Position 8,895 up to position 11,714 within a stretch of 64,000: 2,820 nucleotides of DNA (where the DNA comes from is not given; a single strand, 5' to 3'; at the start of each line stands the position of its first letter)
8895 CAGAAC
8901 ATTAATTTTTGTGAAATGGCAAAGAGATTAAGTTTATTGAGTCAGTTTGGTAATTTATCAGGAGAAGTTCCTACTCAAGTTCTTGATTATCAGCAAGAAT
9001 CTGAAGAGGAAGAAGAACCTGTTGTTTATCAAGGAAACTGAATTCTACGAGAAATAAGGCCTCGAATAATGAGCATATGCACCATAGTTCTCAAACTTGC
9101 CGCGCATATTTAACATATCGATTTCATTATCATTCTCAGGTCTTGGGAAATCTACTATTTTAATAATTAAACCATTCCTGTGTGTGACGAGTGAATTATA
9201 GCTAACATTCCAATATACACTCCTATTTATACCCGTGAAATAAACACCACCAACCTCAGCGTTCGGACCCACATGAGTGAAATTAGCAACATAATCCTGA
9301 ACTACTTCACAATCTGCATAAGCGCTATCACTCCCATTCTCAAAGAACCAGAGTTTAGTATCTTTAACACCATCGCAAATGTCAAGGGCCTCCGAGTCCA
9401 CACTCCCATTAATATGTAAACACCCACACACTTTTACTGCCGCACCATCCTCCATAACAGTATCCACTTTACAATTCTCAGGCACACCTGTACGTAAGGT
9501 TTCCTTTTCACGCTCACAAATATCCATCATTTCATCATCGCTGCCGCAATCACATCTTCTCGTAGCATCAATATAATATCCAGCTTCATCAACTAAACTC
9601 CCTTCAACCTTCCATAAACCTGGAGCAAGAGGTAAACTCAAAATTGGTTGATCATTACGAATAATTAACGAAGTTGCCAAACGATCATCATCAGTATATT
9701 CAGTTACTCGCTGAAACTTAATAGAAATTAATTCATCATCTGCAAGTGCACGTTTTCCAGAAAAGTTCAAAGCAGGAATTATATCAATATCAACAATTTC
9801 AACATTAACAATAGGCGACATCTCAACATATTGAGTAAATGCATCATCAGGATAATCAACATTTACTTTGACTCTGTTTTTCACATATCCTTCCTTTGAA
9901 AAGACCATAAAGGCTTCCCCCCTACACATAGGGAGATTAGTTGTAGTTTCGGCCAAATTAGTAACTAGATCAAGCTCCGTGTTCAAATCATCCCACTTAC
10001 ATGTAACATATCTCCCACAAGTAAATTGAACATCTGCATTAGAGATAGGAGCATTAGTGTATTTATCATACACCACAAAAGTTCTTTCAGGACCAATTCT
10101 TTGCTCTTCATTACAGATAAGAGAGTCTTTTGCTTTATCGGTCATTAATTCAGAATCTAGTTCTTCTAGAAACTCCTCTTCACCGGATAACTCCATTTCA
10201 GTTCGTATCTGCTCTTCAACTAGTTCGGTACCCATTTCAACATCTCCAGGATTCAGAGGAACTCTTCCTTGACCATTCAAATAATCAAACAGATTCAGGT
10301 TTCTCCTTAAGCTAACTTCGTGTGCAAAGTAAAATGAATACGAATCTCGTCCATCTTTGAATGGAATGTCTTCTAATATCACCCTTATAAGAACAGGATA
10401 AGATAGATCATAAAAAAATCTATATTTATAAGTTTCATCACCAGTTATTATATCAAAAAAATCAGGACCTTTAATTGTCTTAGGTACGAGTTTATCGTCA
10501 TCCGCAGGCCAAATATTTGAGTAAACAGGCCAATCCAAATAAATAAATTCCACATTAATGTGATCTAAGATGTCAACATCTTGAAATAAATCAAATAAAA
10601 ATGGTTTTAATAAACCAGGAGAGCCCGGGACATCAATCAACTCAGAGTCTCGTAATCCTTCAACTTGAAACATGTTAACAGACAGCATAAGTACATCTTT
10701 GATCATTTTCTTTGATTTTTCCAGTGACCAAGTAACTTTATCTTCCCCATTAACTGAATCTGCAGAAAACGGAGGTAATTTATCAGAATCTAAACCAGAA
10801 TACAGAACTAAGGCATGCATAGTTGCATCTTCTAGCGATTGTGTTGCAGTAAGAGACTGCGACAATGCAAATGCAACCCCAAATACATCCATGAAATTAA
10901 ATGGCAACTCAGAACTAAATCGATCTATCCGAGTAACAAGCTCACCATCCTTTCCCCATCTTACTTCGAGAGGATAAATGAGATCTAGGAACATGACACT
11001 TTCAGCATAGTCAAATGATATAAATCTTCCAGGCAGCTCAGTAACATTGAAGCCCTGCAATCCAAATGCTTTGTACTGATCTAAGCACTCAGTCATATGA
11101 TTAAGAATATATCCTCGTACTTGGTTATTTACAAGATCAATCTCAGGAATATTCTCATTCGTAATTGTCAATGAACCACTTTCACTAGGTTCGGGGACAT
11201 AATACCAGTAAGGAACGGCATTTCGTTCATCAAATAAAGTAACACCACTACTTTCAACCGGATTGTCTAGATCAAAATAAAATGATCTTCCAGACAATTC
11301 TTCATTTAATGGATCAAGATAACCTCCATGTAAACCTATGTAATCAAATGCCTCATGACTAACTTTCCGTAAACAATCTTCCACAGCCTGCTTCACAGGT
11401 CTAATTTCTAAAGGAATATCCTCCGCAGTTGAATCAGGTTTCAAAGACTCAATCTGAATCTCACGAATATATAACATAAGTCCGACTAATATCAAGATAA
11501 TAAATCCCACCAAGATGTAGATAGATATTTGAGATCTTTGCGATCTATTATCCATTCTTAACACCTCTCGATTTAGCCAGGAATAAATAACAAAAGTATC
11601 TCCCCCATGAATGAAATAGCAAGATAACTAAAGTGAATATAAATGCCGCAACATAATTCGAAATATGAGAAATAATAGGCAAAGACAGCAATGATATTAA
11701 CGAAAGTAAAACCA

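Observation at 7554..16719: Cluster of giant secreted and membrane proteins (translationally coupled operon) plus a Cys-rich module protein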

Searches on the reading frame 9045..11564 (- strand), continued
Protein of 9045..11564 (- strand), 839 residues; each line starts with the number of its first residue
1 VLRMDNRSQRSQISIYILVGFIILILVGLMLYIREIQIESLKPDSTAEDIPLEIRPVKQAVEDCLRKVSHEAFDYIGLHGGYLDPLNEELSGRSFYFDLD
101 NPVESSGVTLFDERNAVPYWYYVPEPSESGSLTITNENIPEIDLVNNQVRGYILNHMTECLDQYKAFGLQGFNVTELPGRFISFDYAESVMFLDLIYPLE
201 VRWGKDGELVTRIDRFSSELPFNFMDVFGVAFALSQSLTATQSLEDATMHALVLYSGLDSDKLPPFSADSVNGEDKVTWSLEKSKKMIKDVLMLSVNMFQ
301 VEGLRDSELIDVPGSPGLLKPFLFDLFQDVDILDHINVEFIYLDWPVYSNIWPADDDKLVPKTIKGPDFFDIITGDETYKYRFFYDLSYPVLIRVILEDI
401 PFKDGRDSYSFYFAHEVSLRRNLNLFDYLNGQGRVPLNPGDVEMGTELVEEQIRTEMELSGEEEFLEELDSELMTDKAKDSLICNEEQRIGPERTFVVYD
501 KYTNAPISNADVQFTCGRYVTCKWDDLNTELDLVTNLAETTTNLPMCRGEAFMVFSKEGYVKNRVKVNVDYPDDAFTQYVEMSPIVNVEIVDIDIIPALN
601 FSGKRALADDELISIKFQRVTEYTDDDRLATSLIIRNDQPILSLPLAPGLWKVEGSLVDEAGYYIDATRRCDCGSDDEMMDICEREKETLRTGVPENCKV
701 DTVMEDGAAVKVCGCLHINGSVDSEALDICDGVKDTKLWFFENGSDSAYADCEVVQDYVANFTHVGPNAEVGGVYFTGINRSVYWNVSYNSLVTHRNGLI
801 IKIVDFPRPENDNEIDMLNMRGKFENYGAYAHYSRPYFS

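Call 38: find_related_loci(query=A6, collection=genome_contigs, flank=10000)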
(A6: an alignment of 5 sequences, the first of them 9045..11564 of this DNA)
Query A6 (839 aa) in genome_contigs; peptide patterns used: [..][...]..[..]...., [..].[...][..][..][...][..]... (x = any residue, [..] = any of these).
114 stretches matched a pattern; 74 encode a relative of the query (tblastn E <= 1e-3); 73 distinct loci.
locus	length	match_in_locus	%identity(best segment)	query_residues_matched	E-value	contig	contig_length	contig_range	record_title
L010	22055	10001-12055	28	7-680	1e-69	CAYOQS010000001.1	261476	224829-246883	MAG TPA_asm: uncultured Methanosarcinales archaeon isolate SRP332253_co2_156 genome assembly, contig: NODE_14_length_261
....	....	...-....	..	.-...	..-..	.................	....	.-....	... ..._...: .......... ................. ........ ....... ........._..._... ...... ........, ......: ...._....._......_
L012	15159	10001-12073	28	8-690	2e-63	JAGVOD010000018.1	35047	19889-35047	MAG: archaeon isolate DeMMO3_27 c_000000084342, whole genome shotgun sequence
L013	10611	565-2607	26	2-697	1e-60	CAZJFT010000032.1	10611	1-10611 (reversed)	MAG TPA_asm: uncultured Methanosarcinales archaeon isolate binchicken_co22_118 genome assembly, contig: NODE_6407_length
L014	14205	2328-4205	26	3-644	8e-45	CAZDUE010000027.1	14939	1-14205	MAG TPA_asm: uncultured Methanosarcinales archaeon isolate binchicken_co125_66 genome assembly, contig: NODE_8069_length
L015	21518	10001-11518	26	12-560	2e-43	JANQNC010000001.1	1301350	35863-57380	MAG: Candidatus Nanoarchaeia archaeon isolate PL23a_bin.96 k99_5893168, whole genome shotgun sequence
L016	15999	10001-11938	25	9-667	2e-43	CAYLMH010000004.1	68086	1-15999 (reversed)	MAG TPA_asm: uncultured Methanosarcinales archaeon isolate binchicken_co125_1075 genome assembly, contig: NODE_858_lengt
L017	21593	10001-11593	26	55-591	7e-43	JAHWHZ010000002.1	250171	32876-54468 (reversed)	MAG: Candidatus Woesearchaeota archaeon isolate Yap200.bin2.134 contig_68, whole genome shotgun sequence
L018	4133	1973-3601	25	7-597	1e-42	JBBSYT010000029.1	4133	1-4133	MAG: Nanoarchaeota archaeon isolate H51-bin127_1 H51_bin127_1_000000000029, whole genome shotgun sequence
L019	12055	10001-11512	24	9-569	7e-42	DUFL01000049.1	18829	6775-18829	MAG TPA_asm: Candidatus Woesearchaeota archaeon isolate UBA10107 contig_10270, whole genome shotgun sequence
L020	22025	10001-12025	23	9-683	2e-41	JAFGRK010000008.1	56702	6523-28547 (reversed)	MAG: Candidatus Woesearchaeota archaeon isolate Zod_Metabat.825 k87_4367631, whole genome shotgun sequence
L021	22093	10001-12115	23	3-677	6e-41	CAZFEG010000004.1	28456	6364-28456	MAG TPA_asm: uncultured Methanosarcinales archaeon isolate binchicken_co181_387 genome assembly, contig: NODE_2276_lengt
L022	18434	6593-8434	26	53-682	1e-47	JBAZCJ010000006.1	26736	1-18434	MAG: Candidatus Woesearchaeota archaeon isolate SO_2017_GW1_134 NODE_7476_length_26736_cov_0.850765_OW334_2017, whole ge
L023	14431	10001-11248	27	3-422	2e-37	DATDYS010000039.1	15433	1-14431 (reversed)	MAG TPA_asm: Candidatus Nanoarchaeia archaeon isolate SMAG_U8171 k141_167668, whole genome shotgun sequence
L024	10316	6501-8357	24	2-662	1e-36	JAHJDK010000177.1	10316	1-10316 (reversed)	MAG: Nanoarchaeota archaeon isolate Modern_marine.mb.57 Modern_marine.mb.57_k141_1713752, whole genome shotgun sequence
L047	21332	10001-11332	22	44-549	2e-26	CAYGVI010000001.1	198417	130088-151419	MAG TPA_asm: uncultured Methanosarcinales archaeon isolate ERP119294_co2_107 genome assembly, contig: k141_328456, whole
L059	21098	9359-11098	27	3-589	4e-44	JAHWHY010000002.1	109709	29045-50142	MAG: Candidatus Woesearchaeota archaeon isolate Yap150.bin7.227 contig-145_209, whole genome shotgun sequence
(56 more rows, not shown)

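Call 57: search_solved_structures(query=A3, max_evalue=1)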
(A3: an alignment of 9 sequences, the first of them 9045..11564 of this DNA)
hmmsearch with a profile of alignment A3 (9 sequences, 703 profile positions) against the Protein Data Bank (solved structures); distinct sequences matched with E-value up to 1: 0.

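Call 75: fold_search(model_id=the predicted structure, library=viral)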
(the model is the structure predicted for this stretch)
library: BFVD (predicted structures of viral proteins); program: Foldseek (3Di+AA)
matches with E <= 10: 809; with E <= 0.001: 14
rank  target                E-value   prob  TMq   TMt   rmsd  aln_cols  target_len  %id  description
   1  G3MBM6                1.6e-06  1.00  0.09  0.19  22.2       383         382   10  Gp160 [Bacillus phage G]
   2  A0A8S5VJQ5            7.3e-06  0.91  0.11  0.16  33.6       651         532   12  (no name in the UniProt tables at hand)
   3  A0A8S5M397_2          1.0e-05  1.00  0.14  0.12  14.1       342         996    6  FdeC-like protein [Siphoviridae sp. ctqpo8]
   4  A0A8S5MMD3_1          1.3e-05  1.00  0.10  0.09   9.1       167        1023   15  Baseplate J like protein [Siphoviridae sp. ctxc31]
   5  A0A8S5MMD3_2          1.7e-05  1.00  0.12  0.10  19.1       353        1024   10  Baseplate J like protein [Siphoviridae sp. ctxc31]
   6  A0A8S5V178            1.9e-05  1.00  0.11  0.08   9.6       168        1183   14  Baseplate J like protein [Siphoviridae sp. ct3r22]
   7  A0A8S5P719            2.3e-05  1.00  0.12  0.10  14.5       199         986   12  Baseplate wedge protein (Fragment) [Herelleviridae sp. cttEB8]
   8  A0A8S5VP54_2          2.5e-05  1.00  0.14  0.09   4.7       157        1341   19  (no name in the UniProt tables at hand)
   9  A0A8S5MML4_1          9.3e-05  1.00  0.10  0.11  13.8       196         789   19  Cell wall surface anchor family domain protein [Siphoviridae sp. ctxc31]
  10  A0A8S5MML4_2          1.4e-04  1.00  0.09  0.10  11.1       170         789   18  Cell wall surface anchor family domain protein [Siphoviridae sp. ctxc31]
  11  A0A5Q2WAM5            2.0e-04  1.00  0.09  0.48   4.3        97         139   18  (no name in the UniProt tables at hand)
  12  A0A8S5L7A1            3.1e-04  0.92  0.10  0.09  27.6       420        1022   11  Structural protein [CrAss-like virus sp. ctt4r3]
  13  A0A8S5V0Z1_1          3.4e-04  1.00  0.13  0.12   6.8       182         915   19  Putative membrane protein [Siphoviridae sp. ct3r22]
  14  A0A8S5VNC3            5.6e-04  0.96  0.08  0.09  21.4       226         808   18  (no name in the UniProt tables at hand)
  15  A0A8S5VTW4            1.0e-03  0.35  0.08  0.12  20.8       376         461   12  (no name in the UniProt tables at hand)
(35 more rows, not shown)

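Call 76: search_protein_families(library=pfam, proteins=[P0005, P0006, L017:13242-15488:+, L047:9878-12043:+, L047:15119-16546:+, L008:15075-17141:+, L047:8742-9428:+, L059:4129-4767:+, L010:9178-9993:+, L010:8616-9176:+], max_evalue=1)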
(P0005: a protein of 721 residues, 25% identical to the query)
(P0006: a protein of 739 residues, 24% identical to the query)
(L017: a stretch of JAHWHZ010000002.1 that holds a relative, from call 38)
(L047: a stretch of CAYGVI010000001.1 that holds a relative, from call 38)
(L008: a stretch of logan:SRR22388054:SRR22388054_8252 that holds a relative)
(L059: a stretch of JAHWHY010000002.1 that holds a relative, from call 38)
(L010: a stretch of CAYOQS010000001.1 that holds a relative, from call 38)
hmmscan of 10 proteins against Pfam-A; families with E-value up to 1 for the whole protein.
P0005 (721 aa): 0 families

P0006 (739 aa): 0 families

L017:13242-15488:+ (748 aa): 0 families

L047:9878-12043:+ (721 aa): 0 families

L047:15119-16546:+ (475 aa): 1 family
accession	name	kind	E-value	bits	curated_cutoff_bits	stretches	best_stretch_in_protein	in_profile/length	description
PF13956.11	Ibs_toxin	-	0.064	13.7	27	1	15-32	1-18/19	Toxin Ibs, type I toxin-antitoxin system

L008:15075-17141:+ (688 aa): 2 families
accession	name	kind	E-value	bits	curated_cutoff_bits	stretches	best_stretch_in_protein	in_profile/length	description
PF22096.1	TagH_C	-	0.0047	17.9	27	1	100-177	11-86/107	Teichoic acid transporter subunit TagH C-terminal domain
PF11525.13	CopK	-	0.046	13.8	23.8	1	219-247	6-34/70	Copper resistance protein K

L047:8742-9428:+ (228 aa): 1 family
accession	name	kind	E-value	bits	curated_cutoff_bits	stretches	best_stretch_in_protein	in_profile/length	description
PF02694.21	UPF0060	-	0.19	12.5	24.9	1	91-125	32-66/107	Uncharacterised BCR, YnfA/UPF0060 family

L059:4129-4767:+ (212 aa): 3 families
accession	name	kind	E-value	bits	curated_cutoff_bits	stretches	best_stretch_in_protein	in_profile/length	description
PF17963.7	Big_9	-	3.9e-06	28.1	23.6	1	134-202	10-82/89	Bacterial Ig domain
PF17892.7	Cadherin_5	-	0.051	13.8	26.5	1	145-203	29-91/98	Cadherin-like domain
PF17803.7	Cadherin_4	-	0.22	12.5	25.1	1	108-165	7-55/71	Bacterial cadherin-like domain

L010:9178-9993:+ (271 aa): 0 families

L010:8616-9176:+ (186 aa): 0 families

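Call 83: search_protein_families(library=phrogs, proteins=[window:9045-11564:-, P0012, P0005, L008:15075-17141:+, L047:8742-9428:+], max_evalue=0.01)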
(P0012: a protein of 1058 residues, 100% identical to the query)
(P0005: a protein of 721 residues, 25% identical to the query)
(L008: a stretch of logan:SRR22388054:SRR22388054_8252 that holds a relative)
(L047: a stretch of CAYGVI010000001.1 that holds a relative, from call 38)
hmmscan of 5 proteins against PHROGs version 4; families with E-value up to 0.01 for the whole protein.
window:9045-11564:- (839 aa): 0 families

P0012 (1058 aa): 0 families

P0005 (721 aa): 0 families

L008:15075-17141:+ (688 aa): 0 families

L047:8742-9428:+ (228 aa): 0 families

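Call 84: search_protein_families(library=padloc, proteins=[window:9045-11564:-, P0012, P0005, L008:15075-17141:+, L047:8742-9428:+], max_evalue=0.01)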
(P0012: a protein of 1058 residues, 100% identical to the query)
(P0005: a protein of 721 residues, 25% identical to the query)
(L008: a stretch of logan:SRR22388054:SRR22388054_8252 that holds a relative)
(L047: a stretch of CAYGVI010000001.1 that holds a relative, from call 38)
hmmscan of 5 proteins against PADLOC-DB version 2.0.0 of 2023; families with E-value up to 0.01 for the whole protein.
window:9045-11564:- (839 aa): 0 families

P0012 (1058 aa): 0 families

P0005 (721 aa): 0 families

L008:15075-17141:+ (688 aa): 0 families

L047:8742-9428:+ (228 aa): 0 families

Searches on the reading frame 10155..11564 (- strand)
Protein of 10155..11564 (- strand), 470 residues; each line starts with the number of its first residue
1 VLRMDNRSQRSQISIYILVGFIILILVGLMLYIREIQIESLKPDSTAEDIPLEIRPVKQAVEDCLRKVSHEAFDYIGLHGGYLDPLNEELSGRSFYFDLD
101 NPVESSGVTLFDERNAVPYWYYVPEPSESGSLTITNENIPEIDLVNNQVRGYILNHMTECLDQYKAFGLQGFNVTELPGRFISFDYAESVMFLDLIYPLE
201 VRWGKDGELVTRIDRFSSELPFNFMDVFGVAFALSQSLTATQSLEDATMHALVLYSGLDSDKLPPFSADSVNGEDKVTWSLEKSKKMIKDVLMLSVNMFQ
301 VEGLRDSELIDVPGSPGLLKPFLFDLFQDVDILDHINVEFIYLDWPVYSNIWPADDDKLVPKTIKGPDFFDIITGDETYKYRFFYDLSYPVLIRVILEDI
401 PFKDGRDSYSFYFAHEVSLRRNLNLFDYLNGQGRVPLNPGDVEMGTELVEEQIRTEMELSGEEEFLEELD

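Call 93: search_solved_structures(query=A9, max_evalue=10)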
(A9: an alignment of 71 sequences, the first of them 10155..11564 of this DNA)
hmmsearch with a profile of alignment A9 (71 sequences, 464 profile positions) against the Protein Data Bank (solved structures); distinct sequences matched with E-value up to 10: 4.
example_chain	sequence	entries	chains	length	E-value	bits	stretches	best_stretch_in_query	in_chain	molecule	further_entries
9wyu_A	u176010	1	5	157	0.0024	19.9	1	133-213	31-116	Anti-Parallel Protein 10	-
1x4r_A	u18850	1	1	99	0.19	13.7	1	139-204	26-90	Parp14 protein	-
8apn_Ub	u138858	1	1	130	0.25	13.3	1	92-160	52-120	mL105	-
8a22_Ub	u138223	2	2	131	0.25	13.3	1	92-160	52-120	mL105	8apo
